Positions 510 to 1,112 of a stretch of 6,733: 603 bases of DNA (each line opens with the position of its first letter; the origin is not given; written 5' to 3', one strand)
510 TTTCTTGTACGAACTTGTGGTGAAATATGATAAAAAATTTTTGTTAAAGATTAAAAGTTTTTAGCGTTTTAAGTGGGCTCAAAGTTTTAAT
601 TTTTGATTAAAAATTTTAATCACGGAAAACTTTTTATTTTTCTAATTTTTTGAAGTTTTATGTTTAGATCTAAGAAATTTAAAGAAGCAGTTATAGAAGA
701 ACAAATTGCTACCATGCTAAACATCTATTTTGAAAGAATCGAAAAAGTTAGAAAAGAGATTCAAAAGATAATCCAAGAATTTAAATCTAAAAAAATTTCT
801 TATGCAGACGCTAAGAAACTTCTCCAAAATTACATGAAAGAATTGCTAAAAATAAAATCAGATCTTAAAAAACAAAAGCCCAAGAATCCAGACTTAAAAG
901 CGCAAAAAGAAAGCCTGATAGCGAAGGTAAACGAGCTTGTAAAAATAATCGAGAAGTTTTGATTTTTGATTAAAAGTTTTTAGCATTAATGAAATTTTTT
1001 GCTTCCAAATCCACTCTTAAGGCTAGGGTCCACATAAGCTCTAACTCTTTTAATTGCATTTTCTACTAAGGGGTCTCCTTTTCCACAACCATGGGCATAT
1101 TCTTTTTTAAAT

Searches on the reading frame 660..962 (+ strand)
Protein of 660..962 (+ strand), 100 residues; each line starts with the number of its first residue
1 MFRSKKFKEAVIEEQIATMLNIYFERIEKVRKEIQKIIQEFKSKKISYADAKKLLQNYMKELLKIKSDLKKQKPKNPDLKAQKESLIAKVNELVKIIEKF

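Call 6: search_protein_families(library=pfam, proteins=[window:660-962:+], max_evalue=0.1)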
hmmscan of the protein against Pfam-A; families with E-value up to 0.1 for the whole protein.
window:660-962:+ (100 aa): 7 families
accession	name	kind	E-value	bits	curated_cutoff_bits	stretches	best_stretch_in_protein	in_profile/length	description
PF09762.14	CCDC93_CC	-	0.00097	18.7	30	1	12-97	130-213/429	CCDC93 coiled-coil domain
PF14662.11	KASH_CCD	-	0.0014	19.1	43.3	1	18-94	84-160/191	Coiled-coil region of CCDC155 or KASH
PF04108.17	ATG17_like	-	0.0064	16.4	43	1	25-95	112-183/355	Autophagy protein ATG17-like domain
PF22746.1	SHOCT-like_DUF2089-C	-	0.015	15.3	27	1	42-61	11-30/32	SHOCT-like domain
PF10796.14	Anti-adapt_IraP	-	0.018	16.1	23.2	1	20-65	38-84/86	Sigma-S stabilisation anti-adaptor protein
PF00579.31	tRNA-synt_1b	-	0.022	14.5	21.1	1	19-64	246-292/292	tRNA synthetases class I (W and Y)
PF02582.19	DUF155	-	0.029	14.9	27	1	18-71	84-136/174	RMND1/Sif2-Sif3/Mrx10, DUF155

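Call 7: search_protein_families(library=ncbifam, proteins=[window:660-962:+], max_evalue=0.1)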
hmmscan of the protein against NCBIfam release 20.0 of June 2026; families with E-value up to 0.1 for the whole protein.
window:660-962:+ (100 aa): 8 families
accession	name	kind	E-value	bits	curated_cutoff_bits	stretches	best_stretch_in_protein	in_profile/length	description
TIGR04527.1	mycoplas_twoTM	subfamily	0.0061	16.3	125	1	12-99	34-125/248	MG_279/MG_280 family protein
NF045487.1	ASRP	equivalog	0.0077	14.9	300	1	7-99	310-401/593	archaea-specific SMC-related protein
NF041731.2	transpos_ISH6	equivalog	0.0085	14.9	240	1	25-77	313-363/414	ISH6 family transposase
NF007598.0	PRK10244.1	equivalog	0.0087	16.6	78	1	19-66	37-85/88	anti-adapter protein IraP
TIGR04180.1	EDH_00030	hypoth_equivalog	0.013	14.6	475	1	24-80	221-277/297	NAD-dependent 4,6-dehydratase LegB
TIGR01398.1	FlhA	equivalog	0.027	12.7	772.1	1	25-66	495-536/678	flagellar biosynthesis protein FlhA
NF002058.0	PRK00888.1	equivalog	0.054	13.4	101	1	57-94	24-61/111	cell division protein FtsB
NF041499.3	MobP3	subfamily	0.06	12.9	150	1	28-99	201-270/315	MobP3 family relaxase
